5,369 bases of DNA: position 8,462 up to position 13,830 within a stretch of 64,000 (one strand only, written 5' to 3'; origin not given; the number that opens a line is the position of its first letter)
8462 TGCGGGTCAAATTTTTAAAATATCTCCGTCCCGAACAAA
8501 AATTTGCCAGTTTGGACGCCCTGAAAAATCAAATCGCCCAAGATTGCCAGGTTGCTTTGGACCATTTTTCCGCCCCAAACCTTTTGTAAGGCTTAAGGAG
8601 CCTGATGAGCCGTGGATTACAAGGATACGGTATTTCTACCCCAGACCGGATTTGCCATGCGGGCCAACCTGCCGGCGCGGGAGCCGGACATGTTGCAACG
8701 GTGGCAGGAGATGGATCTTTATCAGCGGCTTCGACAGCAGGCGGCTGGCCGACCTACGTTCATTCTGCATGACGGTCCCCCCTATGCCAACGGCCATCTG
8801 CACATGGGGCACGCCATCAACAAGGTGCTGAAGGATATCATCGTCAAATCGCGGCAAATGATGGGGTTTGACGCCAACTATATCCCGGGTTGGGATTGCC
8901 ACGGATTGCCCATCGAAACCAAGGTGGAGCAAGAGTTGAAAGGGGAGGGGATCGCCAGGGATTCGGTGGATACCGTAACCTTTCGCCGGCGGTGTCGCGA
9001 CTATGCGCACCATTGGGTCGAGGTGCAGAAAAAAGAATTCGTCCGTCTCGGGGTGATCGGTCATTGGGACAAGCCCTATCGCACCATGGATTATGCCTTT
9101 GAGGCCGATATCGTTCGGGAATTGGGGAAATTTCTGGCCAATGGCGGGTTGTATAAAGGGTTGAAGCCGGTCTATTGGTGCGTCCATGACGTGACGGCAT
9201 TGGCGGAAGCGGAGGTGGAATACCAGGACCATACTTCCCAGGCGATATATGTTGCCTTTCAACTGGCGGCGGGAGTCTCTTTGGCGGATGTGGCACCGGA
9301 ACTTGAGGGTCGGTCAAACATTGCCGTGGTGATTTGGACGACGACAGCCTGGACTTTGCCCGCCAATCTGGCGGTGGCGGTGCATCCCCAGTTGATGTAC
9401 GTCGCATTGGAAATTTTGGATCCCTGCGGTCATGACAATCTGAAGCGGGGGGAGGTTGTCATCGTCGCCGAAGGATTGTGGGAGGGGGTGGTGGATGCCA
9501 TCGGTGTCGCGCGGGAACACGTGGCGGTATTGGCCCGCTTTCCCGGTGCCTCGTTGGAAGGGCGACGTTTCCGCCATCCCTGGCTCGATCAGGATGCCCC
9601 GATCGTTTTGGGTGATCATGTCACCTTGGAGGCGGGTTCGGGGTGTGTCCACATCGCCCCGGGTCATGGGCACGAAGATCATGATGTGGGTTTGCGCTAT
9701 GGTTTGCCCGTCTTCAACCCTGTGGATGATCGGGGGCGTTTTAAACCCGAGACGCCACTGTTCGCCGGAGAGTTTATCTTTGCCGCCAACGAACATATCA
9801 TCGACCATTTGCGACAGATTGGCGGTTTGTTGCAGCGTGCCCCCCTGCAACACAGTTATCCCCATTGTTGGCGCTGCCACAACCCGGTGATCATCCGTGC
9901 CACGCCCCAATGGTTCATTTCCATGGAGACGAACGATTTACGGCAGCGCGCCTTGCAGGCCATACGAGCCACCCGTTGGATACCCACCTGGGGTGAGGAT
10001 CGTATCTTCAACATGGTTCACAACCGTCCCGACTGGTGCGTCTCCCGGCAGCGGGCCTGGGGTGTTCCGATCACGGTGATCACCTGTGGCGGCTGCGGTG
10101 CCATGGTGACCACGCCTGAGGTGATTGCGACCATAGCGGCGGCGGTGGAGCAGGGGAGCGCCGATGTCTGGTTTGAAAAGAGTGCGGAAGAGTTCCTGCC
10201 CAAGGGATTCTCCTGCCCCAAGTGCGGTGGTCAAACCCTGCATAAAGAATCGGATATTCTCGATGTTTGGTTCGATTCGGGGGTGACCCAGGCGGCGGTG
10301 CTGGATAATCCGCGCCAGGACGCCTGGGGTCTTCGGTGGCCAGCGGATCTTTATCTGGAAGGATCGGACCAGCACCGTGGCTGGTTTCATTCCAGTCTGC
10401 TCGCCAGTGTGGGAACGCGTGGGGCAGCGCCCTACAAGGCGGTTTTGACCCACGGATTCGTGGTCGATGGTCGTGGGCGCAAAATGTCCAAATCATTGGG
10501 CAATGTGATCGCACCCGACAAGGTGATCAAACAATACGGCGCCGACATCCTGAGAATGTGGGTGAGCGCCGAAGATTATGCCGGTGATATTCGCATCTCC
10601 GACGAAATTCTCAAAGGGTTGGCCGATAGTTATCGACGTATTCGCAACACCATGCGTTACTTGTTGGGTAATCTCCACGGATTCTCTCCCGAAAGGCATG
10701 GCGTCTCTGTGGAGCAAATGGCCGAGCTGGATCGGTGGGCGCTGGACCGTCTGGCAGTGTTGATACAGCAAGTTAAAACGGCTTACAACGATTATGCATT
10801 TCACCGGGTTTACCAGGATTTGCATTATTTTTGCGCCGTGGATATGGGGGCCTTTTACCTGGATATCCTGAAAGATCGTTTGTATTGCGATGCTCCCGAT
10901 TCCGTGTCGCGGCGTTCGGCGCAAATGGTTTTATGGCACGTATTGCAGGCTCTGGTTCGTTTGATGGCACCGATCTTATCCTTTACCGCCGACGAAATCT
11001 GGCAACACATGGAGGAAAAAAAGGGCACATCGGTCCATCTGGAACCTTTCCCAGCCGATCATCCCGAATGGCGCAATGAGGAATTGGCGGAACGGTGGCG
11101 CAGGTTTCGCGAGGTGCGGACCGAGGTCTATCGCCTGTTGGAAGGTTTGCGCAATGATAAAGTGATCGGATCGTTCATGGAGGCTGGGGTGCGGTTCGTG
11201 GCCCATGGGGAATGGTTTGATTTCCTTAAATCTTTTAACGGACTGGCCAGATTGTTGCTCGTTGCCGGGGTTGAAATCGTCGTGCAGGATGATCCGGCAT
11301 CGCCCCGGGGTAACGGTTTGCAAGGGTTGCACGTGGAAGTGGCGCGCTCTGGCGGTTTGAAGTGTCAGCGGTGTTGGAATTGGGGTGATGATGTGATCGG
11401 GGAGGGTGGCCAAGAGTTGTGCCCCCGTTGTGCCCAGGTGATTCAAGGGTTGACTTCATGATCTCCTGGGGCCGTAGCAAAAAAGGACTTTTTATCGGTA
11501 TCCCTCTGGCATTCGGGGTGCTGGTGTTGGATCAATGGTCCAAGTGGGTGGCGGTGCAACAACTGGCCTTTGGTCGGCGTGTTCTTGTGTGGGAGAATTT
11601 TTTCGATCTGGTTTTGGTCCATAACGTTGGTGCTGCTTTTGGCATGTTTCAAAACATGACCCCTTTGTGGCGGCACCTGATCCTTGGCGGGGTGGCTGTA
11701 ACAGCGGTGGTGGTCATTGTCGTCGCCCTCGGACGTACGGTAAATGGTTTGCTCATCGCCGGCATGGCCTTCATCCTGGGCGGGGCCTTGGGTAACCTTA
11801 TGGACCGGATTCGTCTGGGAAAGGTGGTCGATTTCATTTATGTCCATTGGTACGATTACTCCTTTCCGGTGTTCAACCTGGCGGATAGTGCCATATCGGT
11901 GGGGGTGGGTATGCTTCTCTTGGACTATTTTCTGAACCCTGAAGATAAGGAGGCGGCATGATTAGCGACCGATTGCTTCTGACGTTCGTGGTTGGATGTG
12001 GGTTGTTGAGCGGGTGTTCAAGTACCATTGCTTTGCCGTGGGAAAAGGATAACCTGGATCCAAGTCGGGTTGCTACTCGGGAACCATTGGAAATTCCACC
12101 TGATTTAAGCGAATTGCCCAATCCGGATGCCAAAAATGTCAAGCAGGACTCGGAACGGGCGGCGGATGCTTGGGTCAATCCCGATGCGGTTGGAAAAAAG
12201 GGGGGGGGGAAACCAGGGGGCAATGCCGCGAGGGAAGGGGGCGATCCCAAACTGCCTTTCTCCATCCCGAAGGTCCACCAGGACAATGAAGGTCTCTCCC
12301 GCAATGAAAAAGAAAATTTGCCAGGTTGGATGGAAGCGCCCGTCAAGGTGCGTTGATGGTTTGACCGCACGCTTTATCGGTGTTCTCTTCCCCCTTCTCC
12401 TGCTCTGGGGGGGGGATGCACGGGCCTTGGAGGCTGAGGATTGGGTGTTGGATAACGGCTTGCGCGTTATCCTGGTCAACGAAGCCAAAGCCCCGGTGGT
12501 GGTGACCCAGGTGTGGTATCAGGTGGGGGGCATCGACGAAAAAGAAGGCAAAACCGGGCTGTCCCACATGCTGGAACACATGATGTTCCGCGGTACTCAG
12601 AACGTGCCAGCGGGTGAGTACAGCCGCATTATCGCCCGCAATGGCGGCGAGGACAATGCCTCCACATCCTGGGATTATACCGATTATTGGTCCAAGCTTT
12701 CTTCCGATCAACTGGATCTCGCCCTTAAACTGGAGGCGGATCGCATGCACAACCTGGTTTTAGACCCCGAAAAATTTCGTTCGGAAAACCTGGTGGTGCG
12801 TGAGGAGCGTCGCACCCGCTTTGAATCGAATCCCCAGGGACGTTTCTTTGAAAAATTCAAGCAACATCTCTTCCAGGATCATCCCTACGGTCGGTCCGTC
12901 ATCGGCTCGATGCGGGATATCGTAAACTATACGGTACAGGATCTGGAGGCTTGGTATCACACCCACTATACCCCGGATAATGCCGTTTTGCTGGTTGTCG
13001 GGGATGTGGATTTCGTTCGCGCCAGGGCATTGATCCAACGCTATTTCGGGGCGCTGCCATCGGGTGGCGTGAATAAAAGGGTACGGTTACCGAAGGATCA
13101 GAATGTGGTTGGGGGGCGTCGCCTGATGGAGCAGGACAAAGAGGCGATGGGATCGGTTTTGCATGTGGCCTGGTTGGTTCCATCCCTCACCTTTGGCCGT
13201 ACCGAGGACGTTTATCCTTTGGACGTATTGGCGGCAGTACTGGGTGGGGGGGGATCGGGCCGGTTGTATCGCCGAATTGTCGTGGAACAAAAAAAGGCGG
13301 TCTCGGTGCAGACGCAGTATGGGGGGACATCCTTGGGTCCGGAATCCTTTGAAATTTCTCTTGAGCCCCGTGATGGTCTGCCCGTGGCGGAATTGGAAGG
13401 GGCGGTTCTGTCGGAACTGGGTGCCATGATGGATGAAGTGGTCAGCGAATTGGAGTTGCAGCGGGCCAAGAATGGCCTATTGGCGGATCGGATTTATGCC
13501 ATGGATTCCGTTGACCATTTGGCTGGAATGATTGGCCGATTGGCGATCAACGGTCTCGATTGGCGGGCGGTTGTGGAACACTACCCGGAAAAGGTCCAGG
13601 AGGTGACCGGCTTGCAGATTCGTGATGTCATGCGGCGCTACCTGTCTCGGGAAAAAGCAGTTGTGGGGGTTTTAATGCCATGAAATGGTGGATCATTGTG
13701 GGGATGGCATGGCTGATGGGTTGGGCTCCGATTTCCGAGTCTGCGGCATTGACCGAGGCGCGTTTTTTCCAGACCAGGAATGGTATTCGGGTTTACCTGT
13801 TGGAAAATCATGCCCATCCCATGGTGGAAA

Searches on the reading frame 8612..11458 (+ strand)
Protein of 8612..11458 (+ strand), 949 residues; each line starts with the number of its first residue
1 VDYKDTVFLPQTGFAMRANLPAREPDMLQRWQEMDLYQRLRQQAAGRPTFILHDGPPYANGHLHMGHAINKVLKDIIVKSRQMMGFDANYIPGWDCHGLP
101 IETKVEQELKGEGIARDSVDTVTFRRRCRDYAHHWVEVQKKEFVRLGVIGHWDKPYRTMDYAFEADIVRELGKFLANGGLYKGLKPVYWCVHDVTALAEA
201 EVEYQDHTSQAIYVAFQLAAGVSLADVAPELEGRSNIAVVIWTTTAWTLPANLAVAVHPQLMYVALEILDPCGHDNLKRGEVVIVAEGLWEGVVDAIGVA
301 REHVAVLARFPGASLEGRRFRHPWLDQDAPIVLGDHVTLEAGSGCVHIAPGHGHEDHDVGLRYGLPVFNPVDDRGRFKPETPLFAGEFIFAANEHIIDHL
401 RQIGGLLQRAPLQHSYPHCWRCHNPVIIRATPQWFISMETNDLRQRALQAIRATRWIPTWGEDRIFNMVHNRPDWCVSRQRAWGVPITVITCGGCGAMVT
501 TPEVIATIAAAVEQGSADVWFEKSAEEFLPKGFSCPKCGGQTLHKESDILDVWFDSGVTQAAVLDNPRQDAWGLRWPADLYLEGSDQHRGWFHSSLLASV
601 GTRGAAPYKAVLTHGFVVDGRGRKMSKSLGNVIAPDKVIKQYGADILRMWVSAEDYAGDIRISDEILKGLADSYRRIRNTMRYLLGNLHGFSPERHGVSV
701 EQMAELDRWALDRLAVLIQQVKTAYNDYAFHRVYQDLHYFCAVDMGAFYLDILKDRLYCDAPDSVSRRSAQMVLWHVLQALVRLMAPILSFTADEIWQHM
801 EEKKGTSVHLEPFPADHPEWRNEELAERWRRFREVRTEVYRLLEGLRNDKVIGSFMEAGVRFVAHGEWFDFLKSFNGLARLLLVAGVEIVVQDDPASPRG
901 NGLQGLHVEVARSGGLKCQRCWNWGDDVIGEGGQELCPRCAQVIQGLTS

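Call 72: search_protein_families(library=pfam, proteins=[window:8612-11458:+], max_evalue=0.00001)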
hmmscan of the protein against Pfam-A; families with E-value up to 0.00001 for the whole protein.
window:8612-11458:+ (949 aa): 4 families
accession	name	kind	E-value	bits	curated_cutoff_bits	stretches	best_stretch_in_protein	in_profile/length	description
PF00133.28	tRNA-synt_1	-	1.8e-137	459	22.7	1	27-663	2-414/414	tRNA synthetases class I (I, L, M and V)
PF08264.19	Anticodon_1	-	4.7e-34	117.8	25.1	1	707-853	1-139/148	Anticodon-binding domain of tRNA ligase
PF09334.17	tRNA-synt_1g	-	8.8e-22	77.8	20.1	1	57-108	8-59/391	tRNA synthetases class I (M)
PF01406.26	tRNA-synt_1e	-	2.9e-08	33.9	27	0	611-668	240-297/301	tRNA synthetases class I (C) catalytic domain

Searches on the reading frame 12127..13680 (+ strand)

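Call 72: search_protein_families(library=pfam, proteins=[window:12127-13680:+], max_evalue=0.00001)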
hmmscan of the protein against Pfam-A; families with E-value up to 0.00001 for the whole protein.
window:12127-13680:+ (518 aa): 2 families
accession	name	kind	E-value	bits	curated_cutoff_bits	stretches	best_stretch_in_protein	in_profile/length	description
PF05193.26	Peptidase_M16_C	-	2.5e-30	106.1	23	1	268-451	2-181/181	Peptidase M16 inactive domain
PF00675.25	Peptidase_M16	-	2e-25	89.9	22.3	1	113-260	1-147/149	Insulinase (Peptidase family M16)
